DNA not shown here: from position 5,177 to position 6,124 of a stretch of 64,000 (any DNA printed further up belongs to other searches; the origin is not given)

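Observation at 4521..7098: Insulated three-gene cassette: macro-HTH regulator, small cytoplasmic vWA protein and ADP-ribosylglycohydrolase, with no ADP-ribosyltransferase in sight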

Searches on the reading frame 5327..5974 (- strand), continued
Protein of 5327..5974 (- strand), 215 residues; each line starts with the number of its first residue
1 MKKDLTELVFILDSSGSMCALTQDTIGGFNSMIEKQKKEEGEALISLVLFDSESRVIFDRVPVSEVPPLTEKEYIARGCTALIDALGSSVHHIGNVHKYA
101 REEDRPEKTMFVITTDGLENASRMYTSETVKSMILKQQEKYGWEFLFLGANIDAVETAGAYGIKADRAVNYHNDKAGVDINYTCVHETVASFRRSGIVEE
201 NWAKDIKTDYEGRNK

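Call 77: get_annotated_region(hit=H41, flank=4000)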
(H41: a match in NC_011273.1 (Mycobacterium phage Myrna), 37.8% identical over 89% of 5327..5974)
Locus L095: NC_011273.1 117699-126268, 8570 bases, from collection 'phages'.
description: Mycobacterium phage Myrna, complete genome.
organism: Mycobacterium phage Myrna (NCBI taxid 546805)
taxonomy: Viruses; Duplodnaviria; Heunggongvirae; Uroviricota; Caudoviricetes; Ceeclamvirinae; Myrnavirus; Myrnavirus myrna
host: Mycobacterium smegmatis str. MC2 155; source: -; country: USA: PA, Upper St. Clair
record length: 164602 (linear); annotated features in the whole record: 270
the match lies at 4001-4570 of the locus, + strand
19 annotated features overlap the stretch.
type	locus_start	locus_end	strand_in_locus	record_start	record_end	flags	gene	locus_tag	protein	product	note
CDS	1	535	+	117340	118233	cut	201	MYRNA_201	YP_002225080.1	gp201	-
CDS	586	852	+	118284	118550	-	202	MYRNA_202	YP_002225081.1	gp202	-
CDS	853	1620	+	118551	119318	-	203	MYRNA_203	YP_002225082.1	gp203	-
CDS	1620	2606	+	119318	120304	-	204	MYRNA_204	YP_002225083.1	gp204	-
CDS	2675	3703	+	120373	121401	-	205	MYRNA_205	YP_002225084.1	gp205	-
CDS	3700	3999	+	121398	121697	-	206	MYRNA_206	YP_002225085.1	gp206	-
CDS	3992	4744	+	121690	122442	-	207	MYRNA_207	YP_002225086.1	gp207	-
tRNA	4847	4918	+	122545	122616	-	208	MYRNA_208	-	tRNA-Gln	-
tRNA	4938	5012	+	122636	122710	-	209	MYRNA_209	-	tRNA-Asn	-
CDS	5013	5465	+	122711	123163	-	210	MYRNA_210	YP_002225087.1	HNH endonuclease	-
CDS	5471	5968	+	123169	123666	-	211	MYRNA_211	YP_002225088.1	gp211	-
CDS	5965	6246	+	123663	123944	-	212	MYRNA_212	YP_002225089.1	gp212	-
CDS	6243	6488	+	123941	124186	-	213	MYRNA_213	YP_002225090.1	gp213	-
CDS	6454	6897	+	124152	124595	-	214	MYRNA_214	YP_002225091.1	gp214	-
CDS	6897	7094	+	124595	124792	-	215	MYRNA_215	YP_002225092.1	gp215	-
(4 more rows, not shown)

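Call 78: search_protein_families(library=pfam, proteins=[L093:3429-4463:+, L093:4466-4921:+, L093:5709-6302:+, L093:659-3166:+, L095:853-1620:+, L095:1620-2606:+, L095:2675-3703:+, L095:3700-3999:+, L094:1055-1543:+, L094:6502-7023:+], max_evalue=0.001)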
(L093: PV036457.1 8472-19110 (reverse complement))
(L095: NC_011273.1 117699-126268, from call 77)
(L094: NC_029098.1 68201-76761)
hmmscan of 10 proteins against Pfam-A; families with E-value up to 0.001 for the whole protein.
L093:3429-4463:+ (344 aa): 1 family
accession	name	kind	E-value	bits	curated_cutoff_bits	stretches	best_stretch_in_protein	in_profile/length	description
PF01661.27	Macro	-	3e-42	143.7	22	1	19-133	1-118/118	Macro domain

L093:4466-4921:+ (151 aa): 0 families

L093:5709-6302:+ (197 aa): 1 family
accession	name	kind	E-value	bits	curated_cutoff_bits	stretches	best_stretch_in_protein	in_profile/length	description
PF13328.12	HD_4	-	3.6e-05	24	27.2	1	5-71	1-69/156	HD domain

L093:659-3166:+ (835 aa): 3 families
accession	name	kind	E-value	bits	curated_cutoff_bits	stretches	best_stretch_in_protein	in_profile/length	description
PF04851.21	ResIII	-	4.8e-16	59.5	22.5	1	5-208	4-164/164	Type III restriction enzyme, res subunit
PF00270.35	DEAD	-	3.6e-06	27.3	26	1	35-208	18-162/167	DEAD/DEAH box helicase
PF18766.7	SWI2_SNF2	-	1.3e-05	25.4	26.7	1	30-187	18-145/221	SWI2/SNF2 ATPase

L095:853-1620:+ (255 aa): 0 families

L095:1620-2606:+ (328 aa): 0 families

L095:2675-3703:+ (342 aa): 0 families

L095:3700-3999:+ (99 aa): 0 families

L094:1055-1543:+ (162 aa): 0 families

L094:6502-7023:+ (173 aa): 1 family
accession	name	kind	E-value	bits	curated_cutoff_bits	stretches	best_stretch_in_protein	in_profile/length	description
PF10127.15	RlaP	-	6.9e-05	23.1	23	1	2-127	19-161/249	RNA repair pathway DNA polymerase beta family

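Call 81: get_annotated_region(hit=H39, flank=4000)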
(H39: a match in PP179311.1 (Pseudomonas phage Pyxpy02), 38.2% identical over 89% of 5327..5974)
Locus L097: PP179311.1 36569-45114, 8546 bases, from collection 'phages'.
description: Pseudomonas phage Pyxpy02, complete genome.
organism: Pseudomonas phage Pyxpy02 (NCBI taxid 3138547)
taxonomy: Viruses
host: Pseudomonas syringae 19B; source: apricot soil; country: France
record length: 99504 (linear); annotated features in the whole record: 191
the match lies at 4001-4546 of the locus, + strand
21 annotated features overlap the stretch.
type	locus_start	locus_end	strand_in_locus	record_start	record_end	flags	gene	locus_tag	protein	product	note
CDS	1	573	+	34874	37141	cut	-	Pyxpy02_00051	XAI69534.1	putative DNA polymerase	[Pseudomonas phage vB_PsyM_KIL4]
CDS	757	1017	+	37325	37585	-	-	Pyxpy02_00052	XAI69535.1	hypothetical protein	-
CDS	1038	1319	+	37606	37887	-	-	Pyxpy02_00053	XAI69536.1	hypothetical protein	-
CDS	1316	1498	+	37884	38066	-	-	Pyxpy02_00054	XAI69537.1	hypothetical protein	-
CDS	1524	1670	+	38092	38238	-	-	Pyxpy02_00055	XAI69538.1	hypothetical protein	-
CDS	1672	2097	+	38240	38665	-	-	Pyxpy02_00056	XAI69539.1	hypothetical protein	-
CDS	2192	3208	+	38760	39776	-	-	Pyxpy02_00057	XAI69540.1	hypothetical protein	-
CDS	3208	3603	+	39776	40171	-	-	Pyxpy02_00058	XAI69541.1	putative recombinase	[Escherichia phage Skarpretter]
CDS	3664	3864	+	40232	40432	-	-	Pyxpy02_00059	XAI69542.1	hypothetical protein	-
CDS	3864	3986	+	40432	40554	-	-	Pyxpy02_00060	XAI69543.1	hypothetical protein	-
CDS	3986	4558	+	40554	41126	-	-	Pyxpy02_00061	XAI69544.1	von Willebrand factor type A domain protein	[Pseudomonas phage VCM]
CDS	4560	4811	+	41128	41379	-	-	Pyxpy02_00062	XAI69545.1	hypothetical protein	-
CDS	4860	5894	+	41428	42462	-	-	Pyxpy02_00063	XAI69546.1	putative exodeoxyribonuclease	[Pseudomonas phage vB_PsyM_KIL4]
CDS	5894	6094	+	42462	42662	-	-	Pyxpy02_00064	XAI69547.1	hypothetical protein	-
CDS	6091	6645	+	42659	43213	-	-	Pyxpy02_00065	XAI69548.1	putative HNH endonuclease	[Pseudomonas phage vB_PsyM_KIL4]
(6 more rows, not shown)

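Call 82: get_annotated_region(hit=H46, flank=4000)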
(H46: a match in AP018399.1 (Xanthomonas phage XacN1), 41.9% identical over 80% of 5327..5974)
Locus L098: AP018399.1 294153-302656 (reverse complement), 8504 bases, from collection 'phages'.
description: Xanthomonas phage XacN1 DNA, complete genome.
organism: Xanthomonas phage XacN1 (NCBI taxid 2042251)
taxonomy: Viruses; Duplodnaviria; Heunggongvirae; Uroviricota; Caudoviricetes
host: Xanthomonas citri; source: -; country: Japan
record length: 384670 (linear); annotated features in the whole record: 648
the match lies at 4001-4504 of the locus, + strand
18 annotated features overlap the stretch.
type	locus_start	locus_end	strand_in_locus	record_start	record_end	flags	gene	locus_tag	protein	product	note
CDS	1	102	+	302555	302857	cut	-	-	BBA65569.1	predicted ORF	ORF421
CDS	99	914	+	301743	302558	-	-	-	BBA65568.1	DUF4343 domain containing protein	ORF420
CDS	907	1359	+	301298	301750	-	-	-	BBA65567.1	hypothetical protein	ORF419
CDS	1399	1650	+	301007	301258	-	-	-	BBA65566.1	hypothetical protein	ORF418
CDS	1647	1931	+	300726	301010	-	-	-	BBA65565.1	predicted ORF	ORF417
CDS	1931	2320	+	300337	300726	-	-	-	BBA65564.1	predicted ORF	ORF416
CDS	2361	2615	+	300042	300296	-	-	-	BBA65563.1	hypothetical protein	ORF415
CDS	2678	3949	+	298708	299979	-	-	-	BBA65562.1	poly (ADP-ribose) polymerase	ORF414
CDS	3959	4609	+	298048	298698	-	-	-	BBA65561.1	von Willebrand factor type A domain containing protein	ORF413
CDS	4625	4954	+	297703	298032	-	-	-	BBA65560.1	hypothetical protein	ORF412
CDS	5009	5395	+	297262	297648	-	-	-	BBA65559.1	predicted ORF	ORF411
CDS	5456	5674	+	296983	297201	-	-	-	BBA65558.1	predicted ORF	ORF410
CDS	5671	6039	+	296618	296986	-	-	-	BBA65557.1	acyl-CoA thioesterase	ORF409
CDS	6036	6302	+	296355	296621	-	-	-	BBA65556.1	predicted ORF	ORF408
CDS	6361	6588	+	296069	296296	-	-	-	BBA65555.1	predicted ORF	ORF407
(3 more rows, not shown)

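Call 83: get_annotated_region(hit=H2, flank=5000)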
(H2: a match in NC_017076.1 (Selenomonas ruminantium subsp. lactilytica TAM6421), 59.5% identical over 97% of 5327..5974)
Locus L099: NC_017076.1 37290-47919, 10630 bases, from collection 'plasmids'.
description: Selenomonas ruminantium subsp. lactilytica TAM6421 plasmid pSRC2, complete sequence
organism: Selenomonas ruminantium subsp. lactilytica TAM6421 (NCBI taxid 927704)
taxonomy: Bacteria; Bacillota; Negativicutes; Selenomonadales; Selenomonadaceae; Selenomonas; Selenomonas ruminantium; Selenomonas ruminantium subsp. lactilytica TAM6421
host: -; source: -; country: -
typing (MOB-suite, as given by PLSDB): non-mobilizable
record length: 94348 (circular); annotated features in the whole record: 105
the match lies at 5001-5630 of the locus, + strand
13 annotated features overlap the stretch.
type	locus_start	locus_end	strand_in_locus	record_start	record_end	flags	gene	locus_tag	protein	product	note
CDS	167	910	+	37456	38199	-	-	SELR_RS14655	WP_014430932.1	hypothetical protein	-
CDS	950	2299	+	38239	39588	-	-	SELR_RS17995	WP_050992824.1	endonuclease/exonuclease/phosphatase family protein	-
CDS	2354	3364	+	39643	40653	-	-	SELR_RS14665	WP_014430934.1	macro domain-containing protein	-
CDS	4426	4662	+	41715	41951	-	-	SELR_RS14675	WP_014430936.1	hypothetical protein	-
CDS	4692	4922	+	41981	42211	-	-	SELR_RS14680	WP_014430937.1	hypothetical protein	-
CDS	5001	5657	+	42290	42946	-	-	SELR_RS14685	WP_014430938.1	vWA domain-containing protein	-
CDS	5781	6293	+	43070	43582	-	-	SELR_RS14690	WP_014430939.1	AAA family ATPase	-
CDS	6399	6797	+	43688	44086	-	-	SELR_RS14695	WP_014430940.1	(deoxy)nucleoside triphosphate pyrophosphohydrolase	-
CDS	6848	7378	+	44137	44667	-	-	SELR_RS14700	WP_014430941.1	hypothetical protein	-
CDS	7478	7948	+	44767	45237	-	-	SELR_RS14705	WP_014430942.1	nucleoside 2-deoxyribosyltransferase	-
CDS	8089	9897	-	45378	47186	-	-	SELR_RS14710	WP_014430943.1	DUF262 domain-containing protein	-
CDS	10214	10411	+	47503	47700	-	-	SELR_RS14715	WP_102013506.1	hypothetical protein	-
CDS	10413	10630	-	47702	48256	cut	-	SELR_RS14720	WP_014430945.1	hypothetical protein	-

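Call 84: get_annotated_region(hit=H28, flank=4000)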
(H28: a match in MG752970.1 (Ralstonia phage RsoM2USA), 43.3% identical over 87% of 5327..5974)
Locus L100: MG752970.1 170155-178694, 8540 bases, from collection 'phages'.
description: Ralstonia phage RsoM2USA, complete genome.
organism: Ralstonia phage RsoM2USA (NCBI taxid 2070027)
taxonomy: Viruses; Duplodnaviria; Heunggongvirae; Uroviricota; Caudoviricetes
host: Ralstonia solanacearum; source: soil; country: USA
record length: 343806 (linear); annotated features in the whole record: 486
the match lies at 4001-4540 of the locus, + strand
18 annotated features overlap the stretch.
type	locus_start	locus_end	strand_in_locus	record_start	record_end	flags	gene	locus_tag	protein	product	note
CDS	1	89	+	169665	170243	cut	-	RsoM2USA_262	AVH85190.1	hypothetical protein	-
CDS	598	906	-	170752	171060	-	-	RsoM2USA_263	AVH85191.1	hypothetical protein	-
CDS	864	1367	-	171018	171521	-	-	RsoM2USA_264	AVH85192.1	hypothetical protein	-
CDS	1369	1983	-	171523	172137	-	-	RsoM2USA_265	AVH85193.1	hypothetical protein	-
CDS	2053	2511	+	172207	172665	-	-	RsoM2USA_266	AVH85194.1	hypothetical protein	-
CDS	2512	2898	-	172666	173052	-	-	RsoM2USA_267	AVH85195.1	hypothetical protein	-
CDS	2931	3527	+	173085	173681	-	-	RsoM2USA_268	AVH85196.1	hypothetical protein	-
CDS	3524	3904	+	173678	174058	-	-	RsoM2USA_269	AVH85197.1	hypothetical protein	-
CDS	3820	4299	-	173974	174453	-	-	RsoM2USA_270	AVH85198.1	hypothetical protein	-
CDS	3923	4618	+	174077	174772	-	-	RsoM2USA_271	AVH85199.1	hypothetical protein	-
CDS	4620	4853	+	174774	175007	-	-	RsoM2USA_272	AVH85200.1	hypothetical protein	-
CDS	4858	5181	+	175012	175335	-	-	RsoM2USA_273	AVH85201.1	hypothetical protein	-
CDS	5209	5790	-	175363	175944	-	-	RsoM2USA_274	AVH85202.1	hypothetical protein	-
CDS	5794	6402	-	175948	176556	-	-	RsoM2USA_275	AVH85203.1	hypothetical protein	-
CDS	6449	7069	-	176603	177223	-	-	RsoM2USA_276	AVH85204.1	hypothetical protein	-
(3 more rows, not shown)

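Call 85: get_annotated_region(hit=H37, flank=3500)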
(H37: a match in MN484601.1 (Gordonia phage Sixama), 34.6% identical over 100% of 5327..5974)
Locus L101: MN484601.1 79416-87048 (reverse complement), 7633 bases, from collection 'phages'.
description: Gordonia phage Sixama, complete genome.
organism: Gordonia phage Sixama (NCBI taxid 2653271)
taxonomy: Viruses; Duplodnaviria; Heunggongvirae; Uroviricota; Caudoviricetes; Sixamavirus; Sixamavirus sixama
host: Gordonia terrae 3612; source: soil; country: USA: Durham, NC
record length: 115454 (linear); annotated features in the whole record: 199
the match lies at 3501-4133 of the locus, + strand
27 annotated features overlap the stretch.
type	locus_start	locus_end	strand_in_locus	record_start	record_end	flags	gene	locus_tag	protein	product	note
CDS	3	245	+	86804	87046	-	151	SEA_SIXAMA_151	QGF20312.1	HNH endonuclease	-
tRNA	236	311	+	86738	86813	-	150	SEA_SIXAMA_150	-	tRNA-Leu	tRNA-Leu(tag)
tRNA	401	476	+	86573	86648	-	149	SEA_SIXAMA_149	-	tRNA-Glu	tRNA-Glu(ctc)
tRNA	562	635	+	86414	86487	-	148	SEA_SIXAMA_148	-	tRNA-Leu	tRNA-Leu(taa)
tRNA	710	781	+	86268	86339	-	147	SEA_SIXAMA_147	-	tRNA-Trp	tRNA-Trp(cca)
CDS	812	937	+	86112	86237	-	146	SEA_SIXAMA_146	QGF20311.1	hypothetical protein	-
tRNA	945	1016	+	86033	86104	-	145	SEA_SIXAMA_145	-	tRNA-Gln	tRNA-Gln(ttg)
tRNA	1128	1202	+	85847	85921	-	144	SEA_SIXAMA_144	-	tRNA-Leu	tRNA-Leu(caa)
tRNA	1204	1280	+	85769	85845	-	143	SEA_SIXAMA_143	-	tRNA-His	tRNA-His(gtg)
tRNA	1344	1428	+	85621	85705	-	141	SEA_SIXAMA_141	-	tRNA-Ser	tRNA-Ser(tga)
CDS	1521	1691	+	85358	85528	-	140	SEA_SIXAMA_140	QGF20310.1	hypothetical protein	-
tRNA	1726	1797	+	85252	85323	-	139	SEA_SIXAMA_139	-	tRNA-Cys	tRNA-Cys(gca)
CDS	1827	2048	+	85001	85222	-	138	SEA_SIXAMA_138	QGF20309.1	hypothetical protein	-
tRNA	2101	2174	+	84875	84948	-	137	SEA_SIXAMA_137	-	tRNA-Lys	tRNA-Lys(ctt)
tRNA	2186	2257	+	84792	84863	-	136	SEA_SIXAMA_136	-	tRNA-Lys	tRNA-Lys(ttt)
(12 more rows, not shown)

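Call 86: search_protein_families(library=pfam, proteins=[L098:2678-3949:+, L098:4625-4954:+, L101:4172-5239:+, L101:6483-7463:+, L100:2931-3527:+, L100:3524-3904:+, L100:4858-5181:+, L097:2192-3208:+, L099:950-2299:+, L099:5781-6293:+], max_evalue=0.001)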
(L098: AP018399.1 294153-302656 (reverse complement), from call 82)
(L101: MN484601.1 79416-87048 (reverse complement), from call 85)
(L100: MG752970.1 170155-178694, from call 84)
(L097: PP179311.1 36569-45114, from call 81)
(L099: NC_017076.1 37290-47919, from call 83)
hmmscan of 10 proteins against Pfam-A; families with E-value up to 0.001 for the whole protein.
L098:2678-3949:+ (423 aa): 2 families
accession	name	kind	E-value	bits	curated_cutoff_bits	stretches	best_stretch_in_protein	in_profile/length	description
PF00644.27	PARP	-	1.2e-22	80.9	26.7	1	246-410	3-163/199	Poly(ADP-ribose) polymerase catalytic domain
PF05406.20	WGR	-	2.7e-11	43.9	22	1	7-69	4-75/79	WGR domain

L098:4625-4954:+ (109 aa): 0 families

L101:4172-5239:+ (355 aa): 0 families

L101:6483-7463:+ (326 aa): 0 families

L100:2931-3527:+ (198 aa): 0 families

L100:3524-3904:+ (126 aa): 0 families

L100:4858-5181:+ (107 aa): 0 families

L097:2192-3208:+ (338 aa): 0 families

L099:950-2299:+ (449 aa): 1 family
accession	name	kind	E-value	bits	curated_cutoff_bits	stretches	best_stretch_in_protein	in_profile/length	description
PF03372.29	Exo_endo_phos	-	3.8e-06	27.2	24.5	1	4-225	1-225/225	Endonuclease/Exonuclease/phosphatase family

L099:5781-6293:+ (170 aa): 2 families
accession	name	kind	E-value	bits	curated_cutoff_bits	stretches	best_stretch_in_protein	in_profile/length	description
PF13521.12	AAA_28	-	7e-10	39.8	27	1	6-156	4-157/164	AAA domain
PF00931.28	NB-ARC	-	0.00056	19.7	23.5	1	2-31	19-48/248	NB-ARC domain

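Call 87: find_related_loci(query=A1, collection=viral_contigs, flank=6000)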
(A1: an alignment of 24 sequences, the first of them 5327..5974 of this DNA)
Query A1 (215 aa) in viral_contigs; peptide patterns used: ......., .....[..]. (x = any residue, [..] = any of these).
391 stretches matched a pattern; 327 encode a relative of the query (tblastn E <= 1e-3); the best 80 are kept; 80 distinct loci.
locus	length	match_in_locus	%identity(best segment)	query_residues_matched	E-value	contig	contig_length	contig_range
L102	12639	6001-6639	68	1-213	3e-96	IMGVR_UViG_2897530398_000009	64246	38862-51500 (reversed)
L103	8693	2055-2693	67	1-213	1e-95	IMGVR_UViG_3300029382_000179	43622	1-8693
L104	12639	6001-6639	67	1-213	2e-95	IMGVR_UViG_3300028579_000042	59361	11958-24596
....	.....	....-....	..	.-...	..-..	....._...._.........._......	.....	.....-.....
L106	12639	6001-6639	67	1-213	1e-94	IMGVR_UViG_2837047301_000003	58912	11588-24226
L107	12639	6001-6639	66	1-213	4e-93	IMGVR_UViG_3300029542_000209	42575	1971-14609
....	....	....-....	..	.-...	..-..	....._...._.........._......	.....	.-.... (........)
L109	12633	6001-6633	64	1-211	1e-92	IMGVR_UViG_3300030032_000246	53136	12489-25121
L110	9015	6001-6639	65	1-213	2e-92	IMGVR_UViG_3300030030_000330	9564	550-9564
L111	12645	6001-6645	62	1-215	2e-92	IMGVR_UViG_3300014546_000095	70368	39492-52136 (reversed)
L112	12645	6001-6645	61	1-215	1e-91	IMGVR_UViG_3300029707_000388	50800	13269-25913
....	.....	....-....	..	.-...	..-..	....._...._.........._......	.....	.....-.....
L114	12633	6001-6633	62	1-211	2e-90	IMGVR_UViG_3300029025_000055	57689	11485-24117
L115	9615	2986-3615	62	1-210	3e-89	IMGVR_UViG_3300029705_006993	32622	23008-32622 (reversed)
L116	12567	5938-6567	62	1-210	3e-89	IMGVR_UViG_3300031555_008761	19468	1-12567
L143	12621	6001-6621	51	1-207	1e-67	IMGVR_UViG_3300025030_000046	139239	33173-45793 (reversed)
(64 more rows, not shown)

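Call 91: search_protein_families(library=pfam, alignment_id=A6, max_evalue=0.0001)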
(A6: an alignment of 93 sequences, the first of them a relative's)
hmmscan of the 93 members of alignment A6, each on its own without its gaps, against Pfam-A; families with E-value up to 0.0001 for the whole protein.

A. member 1, L110:1819-2301:+ (161 aa): 0 families

B. families by the number of members that match (of 93 scanned): 67 families (the first 25 are shown)
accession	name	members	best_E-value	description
PF01381.28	HTH_3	5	1.3e-12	Helix-turn-helix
PF00589.27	Phage_integrase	4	3.9e-26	Phage integrase family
PF06152.16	Phage_min_cap2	3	5.8e-94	Phage minor capsid protein 2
PF07508.19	Recombinase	3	2.1e-23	Recombinase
PF14659.12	Phage_int_SAM_3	3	9.4e-15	Phage integrase, N-terminal SAM-like domain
PF08281.18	Sigma70_r4_2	3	3e-13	Sigma-70, region 4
PF04545.22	Sigma70_r4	3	2.3e-11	Sigma-70, region 4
PF00239.26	Resolvase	2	2.3e-33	Resolvase, N terminal domain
PF03374.19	ANT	2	2.5e-30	Phage antirepressor protein KilAC domain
PF00717.28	Peptidase_S24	2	1.5e-26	Peptidase S24-like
PF13443.12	HTH_26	2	1.6e-21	Cro/C1-type HTH DNA-binding domain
PF02498.22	Bro-N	2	3.7e-20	BRO family, N-terminal domain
PF13367.11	PrsW-protease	2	2.4e-18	PrsW family intramembrane metalloprotease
PF00730.31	HhH-GPD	2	8.8e-15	HhH-GPD superfamily base excision DNA repair protein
PF22022.2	Phage_int_M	2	3.5e-11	Phage integrase central domain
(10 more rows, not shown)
